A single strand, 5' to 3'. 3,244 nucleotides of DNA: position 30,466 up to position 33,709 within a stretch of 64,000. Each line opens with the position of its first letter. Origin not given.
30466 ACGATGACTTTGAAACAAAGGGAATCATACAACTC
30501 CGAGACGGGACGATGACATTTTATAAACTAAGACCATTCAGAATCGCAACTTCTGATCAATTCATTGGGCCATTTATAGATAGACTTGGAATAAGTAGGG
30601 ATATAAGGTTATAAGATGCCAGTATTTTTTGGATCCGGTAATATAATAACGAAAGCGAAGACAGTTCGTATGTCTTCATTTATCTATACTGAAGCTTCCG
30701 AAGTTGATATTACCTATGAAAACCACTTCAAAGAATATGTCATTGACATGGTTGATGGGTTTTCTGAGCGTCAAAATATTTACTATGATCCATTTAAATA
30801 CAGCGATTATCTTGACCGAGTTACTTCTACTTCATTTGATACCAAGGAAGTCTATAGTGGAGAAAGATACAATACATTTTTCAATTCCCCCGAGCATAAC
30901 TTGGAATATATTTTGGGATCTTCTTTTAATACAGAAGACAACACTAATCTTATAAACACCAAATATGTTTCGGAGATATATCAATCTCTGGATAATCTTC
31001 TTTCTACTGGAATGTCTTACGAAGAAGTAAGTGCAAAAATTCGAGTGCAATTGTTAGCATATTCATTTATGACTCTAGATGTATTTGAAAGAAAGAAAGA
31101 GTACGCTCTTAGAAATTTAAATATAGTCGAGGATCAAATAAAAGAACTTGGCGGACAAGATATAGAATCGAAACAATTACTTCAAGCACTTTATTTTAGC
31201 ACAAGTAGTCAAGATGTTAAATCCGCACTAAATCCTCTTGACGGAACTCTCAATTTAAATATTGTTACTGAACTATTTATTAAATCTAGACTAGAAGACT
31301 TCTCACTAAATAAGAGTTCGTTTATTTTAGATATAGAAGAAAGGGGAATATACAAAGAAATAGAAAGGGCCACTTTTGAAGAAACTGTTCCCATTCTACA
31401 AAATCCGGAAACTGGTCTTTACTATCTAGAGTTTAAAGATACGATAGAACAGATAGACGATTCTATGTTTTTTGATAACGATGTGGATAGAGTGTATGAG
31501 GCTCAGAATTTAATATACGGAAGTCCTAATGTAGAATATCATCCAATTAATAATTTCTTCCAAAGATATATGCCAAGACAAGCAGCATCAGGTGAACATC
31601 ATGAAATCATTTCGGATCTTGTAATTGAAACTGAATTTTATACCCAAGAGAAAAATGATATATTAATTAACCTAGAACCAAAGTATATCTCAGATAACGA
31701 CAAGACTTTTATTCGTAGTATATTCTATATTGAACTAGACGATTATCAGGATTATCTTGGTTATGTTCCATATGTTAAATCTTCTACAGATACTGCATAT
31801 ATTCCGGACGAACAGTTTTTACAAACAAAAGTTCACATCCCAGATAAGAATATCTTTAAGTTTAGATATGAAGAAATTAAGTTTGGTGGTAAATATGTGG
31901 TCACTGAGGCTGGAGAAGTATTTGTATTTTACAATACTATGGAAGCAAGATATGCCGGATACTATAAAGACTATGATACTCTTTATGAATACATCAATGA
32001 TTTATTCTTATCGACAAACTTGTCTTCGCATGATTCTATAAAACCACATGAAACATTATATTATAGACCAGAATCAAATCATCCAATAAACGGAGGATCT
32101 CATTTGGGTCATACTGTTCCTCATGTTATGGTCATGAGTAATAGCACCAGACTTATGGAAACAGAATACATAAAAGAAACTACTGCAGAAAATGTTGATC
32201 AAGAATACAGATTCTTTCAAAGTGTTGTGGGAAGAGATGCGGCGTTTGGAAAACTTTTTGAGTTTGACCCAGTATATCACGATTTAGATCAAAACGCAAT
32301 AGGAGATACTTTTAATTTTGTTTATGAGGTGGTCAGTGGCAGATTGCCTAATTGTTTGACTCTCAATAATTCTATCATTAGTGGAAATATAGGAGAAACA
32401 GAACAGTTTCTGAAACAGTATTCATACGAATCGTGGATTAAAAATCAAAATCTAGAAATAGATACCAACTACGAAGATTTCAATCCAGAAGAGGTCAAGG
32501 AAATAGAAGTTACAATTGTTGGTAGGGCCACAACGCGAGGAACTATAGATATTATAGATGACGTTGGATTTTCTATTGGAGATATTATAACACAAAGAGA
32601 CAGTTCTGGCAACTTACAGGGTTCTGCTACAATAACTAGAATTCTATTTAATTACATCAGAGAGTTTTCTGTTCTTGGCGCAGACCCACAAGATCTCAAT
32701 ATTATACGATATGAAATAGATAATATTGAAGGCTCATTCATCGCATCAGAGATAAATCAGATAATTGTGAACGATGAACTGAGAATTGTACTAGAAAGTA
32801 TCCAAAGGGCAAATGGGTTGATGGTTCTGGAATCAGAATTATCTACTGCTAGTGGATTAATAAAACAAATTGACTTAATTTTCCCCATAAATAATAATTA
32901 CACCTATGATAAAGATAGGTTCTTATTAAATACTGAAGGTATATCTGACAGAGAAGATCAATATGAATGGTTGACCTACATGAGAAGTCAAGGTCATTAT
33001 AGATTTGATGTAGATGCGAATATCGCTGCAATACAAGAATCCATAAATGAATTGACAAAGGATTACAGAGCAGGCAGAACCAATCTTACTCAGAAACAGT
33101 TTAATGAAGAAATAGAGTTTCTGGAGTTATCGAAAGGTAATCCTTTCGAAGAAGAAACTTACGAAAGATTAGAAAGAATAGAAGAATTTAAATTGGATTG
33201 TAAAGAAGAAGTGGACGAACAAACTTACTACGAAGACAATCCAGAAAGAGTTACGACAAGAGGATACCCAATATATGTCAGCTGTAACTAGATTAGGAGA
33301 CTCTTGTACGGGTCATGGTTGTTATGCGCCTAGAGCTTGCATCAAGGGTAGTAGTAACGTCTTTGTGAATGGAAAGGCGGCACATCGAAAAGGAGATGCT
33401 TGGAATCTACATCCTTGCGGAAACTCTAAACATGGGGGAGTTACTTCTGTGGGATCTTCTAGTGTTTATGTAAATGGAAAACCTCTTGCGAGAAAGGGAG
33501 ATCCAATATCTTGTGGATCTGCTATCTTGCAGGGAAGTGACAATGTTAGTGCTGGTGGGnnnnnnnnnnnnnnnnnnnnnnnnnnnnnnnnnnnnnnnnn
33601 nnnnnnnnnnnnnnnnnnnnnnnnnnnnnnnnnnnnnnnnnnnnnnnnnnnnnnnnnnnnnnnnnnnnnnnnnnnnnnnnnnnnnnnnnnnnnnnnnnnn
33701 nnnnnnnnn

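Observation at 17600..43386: Four large paralogs (658, 1223, 1253, 1998 aa) built on one split core with hypervariable inserts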

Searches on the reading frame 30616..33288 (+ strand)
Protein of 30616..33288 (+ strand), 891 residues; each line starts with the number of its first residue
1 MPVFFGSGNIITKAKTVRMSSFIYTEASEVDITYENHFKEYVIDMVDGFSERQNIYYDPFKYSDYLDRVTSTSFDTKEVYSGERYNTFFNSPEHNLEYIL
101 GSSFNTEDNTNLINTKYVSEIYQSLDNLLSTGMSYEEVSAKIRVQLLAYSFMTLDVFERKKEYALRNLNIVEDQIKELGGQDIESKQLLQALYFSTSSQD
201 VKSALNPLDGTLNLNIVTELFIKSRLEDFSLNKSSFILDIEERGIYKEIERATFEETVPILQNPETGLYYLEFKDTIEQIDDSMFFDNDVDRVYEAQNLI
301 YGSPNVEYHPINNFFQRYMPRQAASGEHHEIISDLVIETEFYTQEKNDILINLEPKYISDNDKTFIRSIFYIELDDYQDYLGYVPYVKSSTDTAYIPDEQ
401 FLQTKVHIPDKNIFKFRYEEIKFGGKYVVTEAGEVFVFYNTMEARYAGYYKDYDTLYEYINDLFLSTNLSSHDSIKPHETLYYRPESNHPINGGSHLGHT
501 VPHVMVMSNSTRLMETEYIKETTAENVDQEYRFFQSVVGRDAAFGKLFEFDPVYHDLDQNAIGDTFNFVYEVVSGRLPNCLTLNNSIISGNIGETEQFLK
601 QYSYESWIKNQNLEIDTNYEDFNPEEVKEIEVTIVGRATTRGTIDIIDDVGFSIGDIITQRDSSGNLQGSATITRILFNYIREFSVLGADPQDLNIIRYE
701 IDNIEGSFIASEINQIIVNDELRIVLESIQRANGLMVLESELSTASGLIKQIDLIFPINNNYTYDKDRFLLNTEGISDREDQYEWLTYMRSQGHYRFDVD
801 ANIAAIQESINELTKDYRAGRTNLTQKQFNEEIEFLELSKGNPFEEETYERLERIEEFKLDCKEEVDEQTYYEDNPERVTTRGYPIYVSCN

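Call 14: search_protein_families(library=phrogs, proteins=[window:30616-33288:+], max_evalue=0.001)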
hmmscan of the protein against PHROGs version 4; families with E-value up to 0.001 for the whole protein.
window:30616-33288:+ (891 aa): 0 families

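Call 46: search_protein_families(library=pfam, proteins=[window:30616-33288:+], max_evalue=0.01)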
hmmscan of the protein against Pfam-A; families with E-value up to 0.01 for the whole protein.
window:30616-33288:+ (891 aa): 1 family
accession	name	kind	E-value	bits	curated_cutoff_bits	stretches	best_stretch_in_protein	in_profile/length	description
PF09518.16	RE_HindIII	-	0.0032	17.2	25.3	1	790-863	203-277/285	HindIII restriction endonuclease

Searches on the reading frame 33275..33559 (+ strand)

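Call 14: search_protein_families(library=phrogs, proteins=[window:33275-33559:+], max_evalue=0.001)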
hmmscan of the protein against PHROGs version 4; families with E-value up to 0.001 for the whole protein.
window:33275-33559:+ (95 aa): 2 families
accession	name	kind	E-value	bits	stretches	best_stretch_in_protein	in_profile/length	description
phrog_281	-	moron, auxiliary metabolic gene and host takeover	1.6e-33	116.8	1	1-94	14-120/169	PAAR motif of membran proteins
phrog_5348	-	unknown function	8.1e-05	23.5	1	23-85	19-79/181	-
